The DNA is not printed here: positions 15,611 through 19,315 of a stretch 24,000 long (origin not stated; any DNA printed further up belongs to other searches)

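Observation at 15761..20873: Split BCR/HAD-type ATP-driven Fe-S enzyme system with a tandem-activase fusion, wedged into the DAP/lysine gene cluster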

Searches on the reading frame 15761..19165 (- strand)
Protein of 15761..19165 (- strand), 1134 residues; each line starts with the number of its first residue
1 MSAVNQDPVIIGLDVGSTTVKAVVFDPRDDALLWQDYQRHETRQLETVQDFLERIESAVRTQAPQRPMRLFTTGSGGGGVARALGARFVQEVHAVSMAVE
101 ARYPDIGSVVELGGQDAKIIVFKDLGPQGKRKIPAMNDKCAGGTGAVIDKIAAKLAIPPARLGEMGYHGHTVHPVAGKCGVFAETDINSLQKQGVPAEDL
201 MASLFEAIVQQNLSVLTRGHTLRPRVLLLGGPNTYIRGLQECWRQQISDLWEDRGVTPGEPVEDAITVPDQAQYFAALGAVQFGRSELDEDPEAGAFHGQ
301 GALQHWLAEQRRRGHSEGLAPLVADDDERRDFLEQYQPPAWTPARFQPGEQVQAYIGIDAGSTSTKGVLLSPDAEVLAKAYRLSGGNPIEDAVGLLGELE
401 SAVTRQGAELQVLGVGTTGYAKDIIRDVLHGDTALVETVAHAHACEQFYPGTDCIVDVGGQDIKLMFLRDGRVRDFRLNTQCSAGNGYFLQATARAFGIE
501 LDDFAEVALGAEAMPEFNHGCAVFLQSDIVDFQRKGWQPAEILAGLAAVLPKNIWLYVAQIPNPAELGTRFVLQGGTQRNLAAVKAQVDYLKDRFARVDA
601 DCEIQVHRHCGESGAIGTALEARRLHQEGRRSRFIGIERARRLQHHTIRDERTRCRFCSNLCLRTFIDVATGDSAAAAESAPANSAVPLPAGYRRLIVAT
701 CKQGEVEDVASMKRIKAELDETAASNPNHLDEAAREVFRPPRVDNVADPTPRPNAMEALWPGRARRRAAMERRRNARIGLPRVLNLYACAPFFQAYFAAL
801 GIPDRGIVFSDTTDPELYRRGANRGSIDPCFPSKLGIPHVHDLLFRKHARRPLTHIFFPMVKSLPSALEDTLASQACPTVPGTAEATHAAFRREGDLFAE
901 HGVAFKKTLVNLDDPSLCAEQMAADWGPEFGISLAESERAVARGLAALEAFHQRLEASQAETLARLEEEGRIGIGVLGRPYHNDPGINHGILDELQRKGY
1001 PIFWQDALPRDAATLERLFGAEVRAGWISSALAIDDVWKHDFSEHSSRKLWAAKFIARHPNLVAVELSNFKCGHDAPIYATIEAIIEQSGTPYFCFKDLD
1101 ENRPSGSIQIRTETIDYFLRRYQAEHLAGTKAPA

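Call 6: search_protein_families(library=pfam, proteins=[window:15761-19165:-], max_evalue=0.01)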
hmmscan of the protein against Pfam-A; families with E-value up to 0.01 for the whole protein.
window:15761-19165:- (1134 aa): 4 families
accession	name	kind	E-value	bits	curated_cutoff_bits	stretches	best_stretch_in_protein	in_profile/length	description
PF01869.26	BcrAD_BadFG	-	1.4e-69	235.1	31.5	2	356-622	1-271/271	BadF/BadG/BcrA/BcrD ATPase family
PF09989.15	DUF2229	-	5.1e-44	150.9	29.4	1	777-1007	1-217/218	CoA enzyme activase uncharacterised domain (DUF2229)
PF00370.27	FGGY_N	-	0.00039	20.5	28.8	0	9-42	1-33/245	FGGY family of carbohydrate kinases, N-terminal domain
PF05378.19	Hydant_A_N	-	0.0016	18.6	25.2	0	356-422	2-69/176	Hydantoinase/oxoprolinase N-terminal region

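Call 7: search_protein_families(library=ncbifam, proteins=[window:15761-19165:-], max_evalue=0.01)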
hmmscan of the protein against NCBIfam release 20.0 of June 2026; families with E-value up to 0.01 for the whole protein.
window:15761-19165:- (1134 aa): 6 families
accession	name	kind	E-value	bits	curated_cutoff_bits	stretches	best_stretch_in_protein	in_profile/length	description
TIGR00241.1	CoA_E_activ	domain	4.9e-60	203.1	125.4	2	356-620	3-247/248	acyl-CoA dehydratase activase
TIGR02259.1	benz_CoA_red_A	equivalog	4.2e-35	121.3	578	2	417-601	235-415/432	benzoyl-CoA reductase subunit A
TIGR03286.1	methan_mark_15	hypoth_equivalog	2.3e-28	99.3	455.75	2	355-579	146-367/404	methanogenesis marker 15 protein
TIGR02261.1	benz_CoA_red_D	equivalog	2.3e-23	82.7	312.85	2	357-620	5-260/262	benzoyl-CoA reductase subunit D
TIGR03192.1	benz_CoA_bzdQ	equivalog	4.5e-23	82.2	380.2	2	356-606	35-276/293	benzoyl-CoA reductase, bzd-type, subunit Q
NF009842.0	PRK13317.1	equivalog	0.00072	19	234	0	10-49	4-39/277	type II pantothenate kinase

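Call 15: search_solved_structures(query=window:15761-19165:-, max_evalue=0.01)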
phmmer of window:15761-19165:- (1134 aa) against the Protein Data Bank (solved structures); distinct sequences matched with E-value up to 0.01: 5.
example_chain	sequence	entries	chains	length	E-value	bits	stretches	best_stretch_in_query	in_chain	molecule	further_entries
9gai_D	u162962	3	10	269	2.4e-25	91.8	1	357-592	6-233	3-methylbenzoyl-CoA reductase alpha subunit MbdQ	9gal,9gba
1hux_A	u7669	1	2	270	9.3e-23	83.2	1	356-580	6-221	ACTIVATOR OF (R)-2-HYDROXYGLUTARYL-COA DEHYDRATASE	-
4eht_A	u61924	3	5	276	4.4e-21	77.7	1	356-589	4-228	Activator of 2-hydroxyisocaproyl-CoA dehydratase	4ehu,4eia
9gai_C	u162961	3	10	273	3.2e-17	64.9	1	356-579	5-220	3-methylbenzoyl-CoA reductase delta subunit MbdP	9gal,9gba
7yyl_E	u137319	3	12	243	1.2e-16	63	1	355-567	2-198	Putative CoA-substrate-specific enzyme activase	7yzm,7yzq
